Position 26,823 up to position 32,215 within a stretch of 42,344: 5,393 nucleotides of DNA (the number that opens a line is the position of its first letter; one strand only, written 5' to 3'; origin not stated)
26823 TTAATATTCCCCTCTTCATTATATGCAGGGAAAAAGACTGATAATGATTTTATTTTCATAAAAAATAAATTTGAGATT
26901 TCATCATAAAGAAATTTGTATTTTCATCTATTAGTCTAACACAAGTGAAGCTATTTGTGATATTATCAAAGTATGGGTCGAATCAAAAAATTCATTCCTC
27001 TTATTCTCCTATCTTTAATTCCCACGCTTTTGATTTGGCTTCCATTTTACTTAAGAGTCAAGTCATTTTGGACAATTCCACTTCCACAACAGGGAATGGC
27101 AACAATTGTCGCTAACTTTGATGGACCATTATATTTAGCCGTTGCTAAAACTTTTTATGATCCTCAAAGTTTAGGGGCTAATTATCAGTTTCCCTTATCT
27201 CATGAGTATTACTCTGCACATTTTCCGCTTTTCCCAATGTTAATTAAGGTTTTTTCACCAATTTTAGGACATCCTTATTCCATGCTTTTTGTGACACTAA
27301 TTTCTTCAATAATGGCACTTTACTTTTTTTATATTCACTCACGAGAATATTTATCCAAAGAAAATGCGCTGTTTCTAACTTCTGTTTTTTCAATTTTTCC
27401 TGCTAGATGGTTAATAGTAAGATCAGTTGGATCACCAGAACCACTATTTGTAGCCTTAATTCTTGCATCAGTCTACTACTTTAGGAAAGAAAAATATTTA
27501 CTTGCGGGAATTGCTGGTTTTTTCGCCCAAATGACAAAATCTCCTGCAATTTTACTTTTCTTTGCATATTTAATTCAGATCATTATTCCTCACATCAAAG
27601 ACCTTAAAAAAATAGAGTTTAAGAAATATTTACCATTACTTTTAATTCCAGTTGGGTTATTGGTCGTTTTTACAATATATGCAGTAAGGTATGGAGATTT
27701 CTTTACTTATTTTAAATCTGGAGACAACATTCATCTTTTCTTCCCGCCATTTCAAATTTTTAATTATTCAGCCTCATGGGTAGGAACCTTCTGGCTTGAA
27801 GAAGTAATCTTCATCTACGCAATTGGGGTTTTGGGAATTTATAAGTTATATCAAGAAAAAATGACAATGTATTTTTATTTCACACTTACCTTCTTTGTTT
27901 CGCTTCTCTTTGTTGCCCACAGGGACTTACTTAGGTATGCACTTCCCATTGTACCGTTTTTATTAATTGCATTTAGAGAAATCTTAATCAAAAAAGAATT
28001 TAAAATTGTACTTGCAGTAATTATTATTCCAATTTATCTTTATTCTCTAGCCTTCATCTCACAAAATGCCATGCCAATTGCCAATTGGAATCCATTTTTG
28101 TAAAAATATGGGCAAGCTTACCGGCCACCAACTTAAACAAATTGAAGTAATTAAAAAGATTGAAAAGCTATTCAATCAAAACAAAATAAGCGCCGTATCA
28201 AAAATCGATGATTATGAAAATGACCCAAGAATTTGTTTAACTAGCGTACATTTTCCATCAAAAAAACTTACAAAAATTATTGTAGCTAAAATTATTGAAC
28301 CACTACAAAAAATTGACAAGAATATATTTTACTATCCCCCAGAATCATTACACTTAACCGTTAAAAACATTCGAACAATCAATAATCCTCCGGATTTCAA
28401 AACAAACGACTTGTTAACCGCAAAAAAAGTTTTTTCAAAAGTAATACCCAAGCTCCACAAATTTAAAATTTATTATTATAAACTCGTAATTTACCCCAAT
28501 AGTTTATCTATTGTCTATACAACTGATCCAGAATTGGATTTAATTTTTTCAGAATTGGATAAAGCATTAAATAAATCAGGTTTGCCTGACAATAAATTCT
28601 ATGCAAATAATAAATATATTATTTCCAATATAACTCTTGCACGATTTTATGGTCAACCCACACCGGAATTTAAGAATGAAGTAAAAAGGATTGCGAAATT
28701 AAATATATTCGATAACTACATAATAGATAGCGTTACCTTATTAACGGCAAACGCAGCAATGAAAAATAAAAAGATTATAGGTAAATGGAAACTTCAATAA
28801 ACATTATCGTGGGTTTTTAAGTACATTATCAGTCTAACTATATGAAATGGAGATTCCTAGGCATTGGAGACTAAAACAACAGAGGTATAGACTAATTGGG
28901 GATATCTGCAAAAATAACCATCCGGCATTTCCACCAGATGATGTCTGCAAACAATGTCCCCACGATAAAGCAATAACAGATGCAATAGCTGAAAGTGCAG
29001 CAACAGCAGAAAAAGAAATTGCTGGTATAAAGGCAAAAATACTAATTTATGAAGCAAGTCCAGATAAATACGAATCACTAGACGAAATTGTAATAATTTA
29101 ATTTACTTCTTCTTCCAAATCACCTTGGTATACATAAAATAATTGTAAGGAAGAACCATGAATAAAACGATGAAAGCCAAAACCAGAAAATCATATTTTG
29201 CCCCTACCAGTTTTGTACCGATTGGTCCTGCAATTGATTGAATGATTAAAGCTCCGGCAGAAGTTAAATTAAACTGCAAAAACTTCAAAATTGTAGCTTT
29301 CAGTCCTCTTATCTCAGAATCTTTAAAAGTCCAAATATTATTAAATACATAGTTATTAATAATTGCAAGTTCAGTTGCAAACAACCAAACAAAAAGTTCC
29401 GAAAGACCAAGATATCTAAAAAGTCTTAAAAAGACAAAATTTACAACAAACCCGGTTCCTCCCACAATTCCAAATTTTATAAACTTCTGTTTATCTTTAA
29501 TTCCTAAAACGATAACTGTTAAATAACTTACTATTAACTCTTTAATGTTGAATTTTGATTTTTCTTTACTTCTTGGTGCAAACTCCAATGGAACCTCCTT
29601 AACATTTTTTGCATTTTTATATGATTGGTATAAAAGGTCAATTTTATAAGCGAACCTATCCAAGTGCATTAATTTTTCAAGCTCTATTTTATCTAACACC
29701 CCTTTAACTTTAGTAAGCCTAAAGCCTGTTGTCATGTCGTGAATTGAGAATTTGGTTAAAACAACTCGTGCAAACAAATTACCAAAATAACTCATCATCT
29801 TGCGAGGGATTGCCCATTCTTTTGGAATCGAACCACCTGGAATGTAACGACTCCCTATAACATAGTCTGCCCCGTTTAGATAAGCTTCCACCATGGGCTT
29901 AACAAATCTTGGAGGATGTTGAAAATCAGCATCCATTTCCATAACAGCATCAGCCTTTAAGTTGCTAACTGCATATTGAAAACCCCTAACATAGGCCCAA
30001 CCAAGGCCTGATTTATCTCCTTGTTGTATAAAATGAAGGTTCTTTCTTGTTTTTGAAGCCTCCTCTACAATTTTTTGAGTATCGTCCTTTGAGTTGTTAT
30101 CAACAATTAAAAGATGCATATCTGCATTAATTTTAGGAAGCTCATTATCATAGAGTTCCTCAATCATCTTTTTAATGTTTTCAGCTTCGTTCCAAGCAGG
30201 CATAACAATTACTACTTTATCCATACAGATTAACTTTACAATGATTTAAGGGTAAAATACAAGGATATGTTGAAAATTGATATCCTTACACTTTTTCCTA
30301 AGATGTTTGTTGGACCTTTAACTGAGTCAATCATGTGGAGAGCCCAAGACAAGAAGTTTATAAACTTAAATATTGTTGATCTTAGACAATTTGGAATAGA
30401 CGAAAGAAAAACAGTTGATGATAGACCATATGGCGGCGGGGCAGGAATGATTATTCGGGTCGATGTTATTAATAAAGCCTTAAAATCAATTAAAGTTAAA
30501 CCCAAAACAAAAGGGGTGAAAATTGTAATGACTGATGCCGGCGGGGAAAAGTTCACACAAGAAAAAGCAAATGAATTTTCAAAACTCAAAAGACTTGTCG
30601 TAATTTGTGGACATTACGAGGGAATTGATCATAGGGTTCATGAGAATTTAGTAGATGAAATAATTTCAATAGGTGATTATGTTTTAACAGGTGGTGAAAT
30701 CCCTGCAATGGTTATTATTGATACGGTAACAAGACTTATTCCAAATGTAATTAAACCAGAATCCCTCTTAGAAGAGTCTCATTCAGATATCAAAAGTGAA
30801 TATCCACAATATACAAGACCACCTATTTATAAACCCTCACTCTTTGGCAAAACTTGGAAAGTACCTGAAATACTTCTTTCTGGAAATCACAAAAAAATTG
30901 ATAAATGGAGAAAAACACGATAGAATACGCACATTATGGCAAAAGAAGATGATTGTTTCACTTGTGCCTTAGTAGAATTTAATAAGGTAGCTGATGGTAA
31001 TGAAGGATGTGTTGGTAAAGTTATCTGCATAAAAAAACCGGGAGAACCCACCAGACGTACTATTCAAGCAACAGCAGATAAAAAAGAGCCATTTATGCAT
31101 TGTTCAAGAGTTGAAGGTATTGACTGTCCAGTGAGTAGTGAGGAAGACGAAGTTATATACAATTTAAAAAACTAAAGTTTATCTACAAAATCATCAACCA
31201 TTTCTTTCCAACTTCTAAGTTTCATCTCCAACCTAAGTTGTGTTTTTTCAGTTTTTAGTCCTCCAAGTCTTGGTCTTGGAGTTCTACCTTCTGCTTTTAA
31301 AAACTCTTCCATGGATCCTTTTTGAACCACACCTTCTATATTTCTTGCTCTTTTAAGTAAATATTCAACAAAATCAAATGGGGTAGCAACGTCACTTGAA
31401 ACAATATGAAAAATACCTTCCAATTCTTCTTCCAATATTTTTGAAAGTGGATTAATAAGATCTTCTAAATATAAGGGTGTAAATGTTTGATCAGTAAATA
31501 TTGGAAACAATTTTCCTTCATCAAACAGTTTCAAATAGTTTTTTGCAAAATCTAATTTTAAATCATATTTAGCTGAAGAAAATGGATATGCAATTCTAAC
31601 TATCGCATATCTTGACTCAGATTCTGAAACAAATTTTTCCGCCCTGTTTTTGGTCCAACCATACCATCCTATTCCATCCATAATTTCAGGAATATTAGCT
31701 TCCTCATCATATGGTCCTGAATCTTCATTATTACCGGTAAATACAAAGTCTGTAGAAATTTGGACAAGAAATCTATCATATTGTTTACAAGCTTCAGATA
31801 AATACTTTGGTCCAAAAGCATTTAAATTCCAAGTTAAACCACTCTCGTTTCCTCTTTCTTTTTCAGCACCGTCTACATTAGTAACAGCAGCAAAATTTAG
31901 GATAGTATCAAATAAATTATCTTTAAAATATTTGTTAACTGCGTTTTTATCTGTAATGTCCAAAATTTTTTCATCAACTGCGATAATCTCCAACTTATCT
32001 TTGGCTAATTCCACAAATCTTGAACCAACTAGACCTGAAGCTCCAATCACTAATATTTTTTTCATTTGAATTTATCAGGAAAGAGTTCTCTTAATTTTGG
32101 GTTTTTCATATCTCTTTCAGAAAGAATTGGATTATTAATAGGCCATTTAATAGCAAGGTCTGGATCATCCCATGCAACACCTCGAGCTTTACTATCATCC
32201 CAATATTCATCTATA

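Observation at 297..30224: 30-kb glycosylation locus: 20 of ~28 genes are glycosyltransferases, 11 of them GT-C-like, with no visible priming enzyme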

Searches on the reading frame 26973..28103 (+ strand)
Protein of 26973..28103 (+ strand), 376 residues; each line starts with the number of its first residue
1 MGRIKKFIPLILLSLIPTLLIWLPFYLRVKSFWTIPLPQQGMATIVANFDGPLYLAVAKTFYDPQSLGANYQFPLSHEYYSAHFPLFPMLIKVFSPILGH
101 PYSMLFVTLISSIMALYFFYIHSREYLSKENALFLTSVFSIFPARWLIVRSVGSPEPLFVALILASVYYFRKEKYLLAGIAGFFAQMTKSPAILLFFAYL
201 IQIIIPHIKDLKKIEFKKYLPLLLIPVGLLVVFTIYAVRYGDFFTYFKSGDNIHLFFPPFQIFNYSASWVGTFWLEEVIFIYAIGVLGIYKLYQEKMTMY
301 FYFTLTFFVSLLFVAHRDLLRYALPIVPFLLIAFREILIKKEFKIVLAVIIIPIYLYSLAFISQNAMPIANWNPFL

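Call 6: search_protein_families(library=pfam, proteins=[window:26973-28103:+], max_evalue=0.01)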
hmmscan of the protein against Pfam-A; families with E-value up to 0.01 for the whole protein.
window:26973-28103:+ (376 aa): 0 families

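Call 13: search_protein_families(library=ncbifam, proteins=[window:26973-28103:+], max_evalue=0.01)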
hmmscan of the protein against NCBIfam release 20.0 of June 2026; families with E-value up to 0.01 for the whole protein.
window:26973-28103:+ (376 aa): 1 family
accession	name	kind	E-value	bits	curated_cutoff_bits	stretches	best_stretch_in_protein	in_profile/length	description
NF046093.1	AZOBR_p60025_fam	subfamily_domain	4.7e-14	52.2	150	1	48-222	59-223/232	AZOBR_p60025 family cell surface glycopolymer formation protein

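Call 18: find_homologous_proteins(query=window:26973-28103:+)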
Query window:26973-28103:+ (376 aa): 1866 proteins with E <= 0.001 among 8000 candidates; the best 120 are listed.
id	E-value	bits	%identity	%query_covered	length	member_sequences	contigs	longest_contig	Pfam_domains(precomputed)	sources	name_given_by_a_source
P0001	9.8e-238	807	100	100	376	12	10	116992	-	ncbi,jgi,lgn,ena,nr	ncbi:MAG TPA: hypothetical protein VI795_02805 [Patescibacteria group bacterium]|nr:hypothetical pro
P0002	2.1e-225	766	94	100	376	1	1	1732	-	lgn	-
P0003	7.2e-223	758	93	100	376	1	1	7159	-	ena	-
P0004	1.9e-222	757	93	100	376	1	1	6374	-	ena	-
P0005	5.4e-222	755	93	100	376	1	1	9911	-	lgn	-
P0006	7.7e-206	702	86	100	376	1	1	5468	-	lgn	-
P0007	1.7e-196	671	81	100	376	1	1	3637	PF13231.13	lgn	-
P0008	2.0e-196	671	81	100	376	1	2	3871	PF13231.13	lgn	-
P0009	1.1e-194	665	80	100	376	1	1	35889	PF13231.13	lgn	-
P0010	3.5e-189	647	77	100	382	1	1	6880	-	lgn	-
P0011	3.6e-189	647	79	100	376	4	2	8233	-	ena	-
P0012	2.9e-184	631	77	97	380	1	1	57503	-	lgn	-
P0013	6.4e-184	630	78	100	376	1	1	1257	-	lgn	-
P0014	6.6e-184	630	75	100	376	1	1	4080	-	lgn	-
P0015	1.9e-182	625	76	100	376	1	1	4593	-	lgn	-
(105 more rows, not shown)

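Call 24: find_related_loci(query=window:26973-28103:+, collection=genome_contigs, flank=10000)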
Query window:26973-28103:+ (376 aa) in genome_contigs; peptide patterns used: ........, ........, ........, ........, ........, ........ (x = any residue, [..] = any of these).
162 stretches matched a pattern; 5 encode a relative of the query (tblastn E <= 1e-3); 5 distinct loci.
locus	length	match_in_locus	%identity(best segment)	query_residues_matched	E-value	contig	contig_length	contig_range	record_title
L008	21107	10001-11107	75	17-376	0e+0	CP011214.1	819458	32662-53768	MAG: Candidatus Woesebacteria bacterium GW2011_GWF1_31_35 chromosome, complete genome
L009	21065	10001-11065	74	22-376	1e-178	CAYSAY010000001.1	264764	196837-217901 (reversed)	MAG TPA_asm: uncultured Gammaproteobacteria bacterium isolate ERP113451_co1_283 genome assembly, contig: NODE_7_length_2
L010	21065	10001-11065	71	22-376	5e-169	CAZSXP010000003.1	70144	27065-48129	MAG TPA_asm: uncultured Gammaproteobacteria bacterium isolate SRP062349_co2_93 genome assembly, contig: NODE_246_length_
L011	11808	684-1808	61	3-376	1e-142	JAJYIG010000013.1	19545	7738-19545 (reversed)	MAG: bacterium isolate DBS2-1.bin114 NODE_4935_length_19545_cov_4.151251, whole genome shotgun sequence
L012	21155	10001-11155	58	1-376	1e-145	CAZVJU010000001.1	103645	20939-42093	MAG TPA_asm: uncultured Gammaproteobacteria bacterium isolate SRP050083_co3_9 genome assembly, contig: NODE_59_length_10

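Call 40: predict_structure(alignment_id=A3)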
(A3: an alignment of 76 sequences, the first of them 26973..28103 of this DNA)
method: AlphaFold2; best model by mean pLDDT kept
length: 376 residues; sequences in the alignment: 76
mean_pLDDT: 88.9   pTM: 0.90
mean pLDDT of the five models: 88.9, 86.1, 86.0, 82.4, 82.0
residues with pLDDT >= 90: 263; 70-90: 69; 50-70: 31; < 50: 13
segments of 3 or more residues with pLDDT < 50: 253-263
pLDDT, mean of each block of 10 residues (from residue 1): 77 96 96 92 91 91 84 64 87 96 97 98 96 97 93 95 98 98 96 96 93 93 97 91 79 47 51 68 95 97 95 75 94 97 95 95 87 86
secondary structure, 60 per line:
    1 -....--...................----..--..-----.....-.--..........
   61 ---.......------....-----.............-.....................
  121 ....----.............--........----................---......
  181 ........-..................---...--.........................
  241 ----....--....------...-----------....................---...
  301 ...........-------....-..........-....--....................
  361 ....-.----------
elements in order: H2-5 H8-26 H42-46 H51-60 H64-70 H77-80 H86-98 H100-124 H129-141 H144-151 H156-171 H175-188 H190-207 H216-240 H245-248 H251-254 H275-294 H298-311 H319-322 H324-333 H335-338 H341-364

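Call 42: fold_search(model_id=the predicted structure, library=pdb)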
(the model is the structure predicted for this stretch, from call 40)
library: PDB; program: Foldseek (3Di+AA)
matches with E <= 10: 364; with E <= 0.001: 13
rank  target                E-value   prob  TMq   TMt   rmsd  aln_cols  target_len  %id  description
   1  3waj                  4.3e-05  1.00  0.47  0.26  13.9       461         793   14  Crystal structure of the Archaeoglobus fulgidus oligosaccharyltransferase (O29867_ARCFU) complex with Zn and sulfate (released 2013-10-30)
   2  6ftg_5                1.8e-04  1.00  0.54  0.35  13.4       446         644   14  Subtomogram average of OST-containing ribosome-translocon complexes from canine rough microsomal membranes (released 2018-03-21)
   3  7oci_F                2.2e-04  1.00  0.55  0.35  10.1       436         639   10  Cryo-EM structure of yeast Ost6p containing oligosaccharyltransferase complex (released 2022-02-16)
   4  8agb_A                2.3e-04  1.00  0.50  0.32  14.2       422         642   12  Structure of yeast oligosaccharylransferase complex with lipid-linked oligosaccharide bound (released 2022-12-07)
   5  8age_A                3.1e-04  1.00  0.52  0.34  13.1       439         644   12  Structure of yeast oligosaccharylransferase complex with acceptor peptide bound (released 2022-12-07)
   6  3wak                  4.1e-04  1.00  0.49  0.25  12.2       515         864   14  Crystal structure of the Archaeoglobus fulgidus oligosaccharyltransferase (O29867_ARCFU) in the apo form (released 2013-10-30)
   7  6snh_X                5.1e-04  1.00  0.46  0.38  12.8       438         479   17  Cryo-EM structure of yeast ALG6 in complex with 6AG9 Fab and Dol25-P-Glc (released 2020-03-11)
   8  5f15                  5.5e-04  1.00  0.56  0.41   6.2       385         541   13  Crystal Structure of ArnT from Cupriavidus metallidurans bound to Undecaprenyl phosphate (released 2016-02-17)
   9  5gmy_A                5.5e-04  1.00  0.52  0.27  12.6       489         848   15  Crystal structure of the Archaeoglobus fulgidus oligosaccharyltransferase (O29867_ARCFU) tethered with an acceptor pep (released 2017-02-01)
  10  8b6l_I                5.8e-04  1.00  0.55  0.33  13.8       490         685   11  Subtomogram average of the human Sec61-TRAP-OSTA-translocon (released 2022-12-07)
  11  6s7o_A                7.7e-04  1.00  0.54  0.35  10.6       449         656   12  Cryo-EM structure of human oligosaccharyltransferase complex OST-A (released 2019-12-18)
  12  5ezm                  8.8e-04  1.00  0.53  0.39   7.2       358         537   14  Crystal Structure of ArnT from Cupriavidus metallidurans in the apo state (released 2016-02-17)
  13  6s7t_A                9.5e-04  1.00  0.48  0.29  11.0       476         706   13  Cryo-EM structure of human oligosaccharyltransferase complex OST-B (released 2019-12-18)
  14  9s6s_A                1.3e-03  1.00  0.49  0.36   9.7       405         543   11  Ternary cryo-EM structure of human ALG9 with Dol25-PP-GlcNAc2Man6, Dol25-P-Man and Fab (released 2026-03-18)
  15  6ezn_F                2.4e-03  1.00  0.54  0.34  11.8       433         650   11  Cryo-EM structure of the yeast oligosaccharyltransferase (OST) complex (released 2018-01-17)
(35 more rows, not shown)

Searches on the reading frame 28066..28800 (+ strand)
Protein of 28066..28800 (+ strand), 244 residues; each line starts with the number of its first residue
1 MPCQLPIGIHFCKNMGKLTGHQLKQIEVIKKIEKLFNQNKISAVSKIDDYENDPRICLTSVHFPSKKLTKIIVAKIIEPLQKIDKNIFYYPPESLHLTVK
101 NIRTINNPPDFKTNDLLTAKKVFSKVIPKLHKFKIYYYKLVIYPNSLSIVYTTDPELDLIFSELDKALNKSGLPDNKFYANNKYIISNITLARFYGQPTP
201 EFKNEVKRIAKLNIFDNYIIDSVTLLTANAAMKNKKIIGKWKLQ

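Call 6: search_protein_families(library=pfam, proteins=[window:28066-28800:+], max_evalue=0.01)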
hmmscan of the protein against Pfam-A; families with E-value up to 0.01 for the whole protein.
window:28066-28800:+ (244 aa): 0 families

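Call 13: search_protein_families(library=ncbifam, proteins=[window:28066-28800:+], max_evalue=0.01)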
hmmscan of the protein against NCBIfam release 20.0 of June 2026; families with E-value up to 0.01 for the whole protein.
window:28066-28800:+ (244 aa): 0 families

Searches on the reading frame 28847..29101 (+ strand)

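Call 84: search_protein_families(library=pfam, proteins=[window:28847-29101:+], max_evalue=0.1)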
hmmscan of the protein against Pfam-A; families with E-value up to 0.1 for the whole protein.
window:28847-29101:+ (84 aa): 1 family
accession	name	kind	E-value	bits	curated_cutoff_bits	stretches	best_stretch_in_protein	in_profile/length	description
PF12172.15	zf-ChsH2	-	0.017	15.4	23.2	1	12-39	5-32/37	ChsH2, rubredoxin-like zinc ribbon domain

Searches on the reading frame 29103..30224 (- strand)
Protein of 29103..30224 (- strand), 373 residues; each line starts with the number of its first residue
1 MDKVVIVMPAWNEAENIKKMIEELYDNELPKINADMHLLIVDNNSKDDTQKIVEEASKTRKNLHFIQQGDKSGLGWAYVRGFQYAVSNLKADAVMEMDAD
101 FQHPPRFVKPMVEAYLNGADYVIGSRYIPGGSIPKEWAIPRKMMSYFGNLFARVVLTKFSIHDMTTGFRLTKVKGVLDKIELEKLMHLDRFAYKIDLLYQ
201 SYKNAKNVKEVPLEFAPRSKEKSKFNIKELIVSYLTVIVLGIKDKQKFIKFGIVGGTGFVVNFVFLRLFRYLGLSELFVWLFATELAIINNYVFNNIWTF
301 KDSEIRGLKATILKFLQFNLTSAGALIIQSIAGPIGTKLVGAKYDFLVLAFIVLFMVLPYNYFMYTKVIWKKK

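Call 6: search_protein_families(library=pfam, proteins=[window:29103-30224:-], max_evalue=0.01)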
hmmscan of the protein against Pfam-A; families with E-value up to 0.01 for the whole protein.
window:29103-30224:- (373 aa): 3 families
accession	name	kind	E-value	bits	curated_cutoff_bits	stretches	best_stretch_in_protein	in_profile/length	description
PF00535.33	Glycos_transf_2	-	2.6e-26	93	23.3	1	6-174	2-162/168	Glycosyl transferase family 2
PF04138.20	GtrA_DPMS_TM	-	9.6e-14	52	26.1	1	250-370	1-117/117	GtrA/DPMS, transmembrane domain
PF13641.12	Glyco_tranf_2_3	-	0.0023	18.4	27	1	4-112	3-108/230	Glycosyltransferase like family 2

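Call 13: search_protein_families(library=ncbifam, proteins=[window:29103-30224:-], max_evalue=0.01)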
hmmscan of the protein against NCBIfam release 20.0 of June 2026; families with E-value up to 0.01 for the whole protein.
window:29103-30224:- (373 aa): 19 families
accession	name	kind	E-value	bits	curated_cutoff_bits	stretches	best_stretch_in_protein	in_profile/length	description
NF047588.1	GlcsyltransPgfSStrep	equivalog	1.4e-21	77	500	1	3-288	2-269/308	glycosyltransferase PgfS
TIGR04182.1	glyco_TIGR04182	equivalog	4.7e-15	55.7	325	1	3-255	1-231/293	S-layer glycoprotein N-glycosyltransferase AglJ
NF007986.1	PRK10714.1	equivalog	5.3e-11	42.1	529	1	2-240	6-226/316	undecaprenyl-phosphate 4-deoxy-4-formamido-L-arabinose transferase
TIGR03469.1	HpnB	hypoth_equivalog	1.5e-10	40.7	379.25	1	3-114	45-159/386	hopene-associated glycosyltransferase HpnB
NF058614.1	PPMAGASynPpgS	equivalog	8.7e-10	38.4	370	1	4-183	2-168/226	polyprenyl-phospho-N-acetylgalactosaminyl synthase PpgS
TIGR03937.1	PgaC_IcaA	equivalog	1e-09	37.8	422.3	1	2-112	45-147/407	poly-beta-1,6-N-acetyl-D-glucosamine synthase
NF041875.1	EPS_EpsD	equivalog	4.4e-09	36.2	370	1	5-123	2-112/325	exopolysaccharide biosynthesis glycosyltransferase EpsD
NF045692.1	OglycostaseCruG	equivalog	7.3e-09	35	600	1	2-114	41-151/386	2'-O-glycosyltransferase CruG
NF038302.1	EPS_HpsE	equivalog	2.7e-08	33.1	300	1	4-102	3-98/307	hormogonium polysaccharide biosynthesis glycosyltransferase HpsE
NF010496.0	PRK13915.1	equivalog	2.3e-07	30.2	262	1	3-117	32-144/307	glucosyl-3-phosphoglycerate synthase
NF041865.1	EpsU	equivalog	1.1e-05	24.6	700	1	3-117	40-149/394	exopolysaccharide biosynthesis GT2 family glycosyltransferase EpsU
TIGR04283.1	glyco_like_mftF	equivalog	3e-05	23.7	182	1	6-58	3-51/221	TIGR04283 family arsenosugar biosynthesis glycosyltransferase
NF047683.1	TeichurnBiosyTuaG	equivalog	9.5e-05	22.1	400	1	3-85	7-85/252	teichuronic acid biosynthesis protein TuaG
TIGR01556.1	rhamnosyltran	subfamily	9.9e-05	21.6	200.55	1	34-108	20-91/281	rhamnosyltransferase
NF050050.1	ProtGlycPglI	equivalog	0.00042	19.8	500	1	2-69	2-65/306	GalNAc(5)-diNAcBac-PP-undecaprenol beta-1,3-glucosyltransferase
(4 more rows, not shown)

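Call 49: search_solved_structures(query=window:29103-30224:-, max_evalue=0.001)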
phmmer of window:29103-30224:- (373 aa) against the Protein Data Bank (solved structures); distinct sequences matched with E-value up to 0.001: 9.
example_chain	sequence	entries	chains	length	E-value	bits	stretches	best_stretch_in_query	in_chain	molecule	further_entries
5mlz_A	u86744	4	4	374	1e-40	143.2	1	3-350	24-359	Dolichol monophosphate mannose synthase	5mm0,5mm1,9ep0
5eke_A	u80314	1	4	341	1.3e-08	37.6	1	5-172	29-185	Uncharacterized glycosyltransferase sll0501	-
5ekp_C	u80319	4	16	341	2e-08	37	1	5-172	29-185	Uncharacterized glycosyltransferase sll0501 | Glycosyltransferase sll0501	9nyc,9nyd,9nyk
9nye_A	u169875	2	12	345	2.2e-08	36.8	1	5-171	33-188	Glycosyltransferase sll0501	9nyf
9hwj_A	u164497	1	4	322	6.3e-08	35.3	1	2-124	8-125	Undecaprenyl-phosphate 4-deoxy-4-formamido-L-arabinose transferase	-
9bhc_C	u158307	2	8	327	4.3e-06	29.3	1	2-122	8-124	Undecaprenyl-phosphate 4-deoxy-4-formamido-L-arabinose transferase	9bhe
8vxh_A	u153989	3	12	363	5.9e-06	28.8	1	2-122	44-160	Undecaprenyl-phosphate 4-deoxy-4-formamido-L-arabinose transferase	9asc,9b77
2z87_A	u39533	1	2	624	2.8e-05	26.6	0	5-99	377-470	Chondroitin synthase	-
2z86_A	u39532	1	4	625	2.8e-05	26.6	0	5-99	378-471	Chondroitin synthase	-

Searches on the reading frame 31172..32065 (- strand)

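Call 6: search_protein_families(library=pfam, proteins=[window:31172-32065:-], max_evalue=0.01)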
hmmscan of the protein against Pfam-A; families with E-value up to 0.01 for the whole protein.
window:31172-32065:- (297 aa): 5 families
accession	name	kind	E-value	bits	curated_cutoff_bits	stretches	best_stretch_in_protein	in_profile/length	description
PF04321.23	RmlD_sub_bind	-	1.2e-49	169.3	27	1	3-296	2-284/287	RmlD substrate binding domain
PF01370.27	Epimerase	-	2.2e-15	57.2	20.9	1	4-165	1-176/240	NAD dependent epimerase/dehydratase family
PF16363.11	GDP_Man_Dehyd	-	1.1e-07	32.1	27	1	35-156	59-174/332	GDP-mannose 4,6 dehydratase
PF02719.21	Polysacc_synt_2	-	0.00079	19.1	20.2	1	29-106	55-129/293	Polysaccharide biosynthesis protein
PF07993.18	NAD_binding_4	-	0.0031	17.1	20.1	1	52-159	89-205/258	Male sterility protein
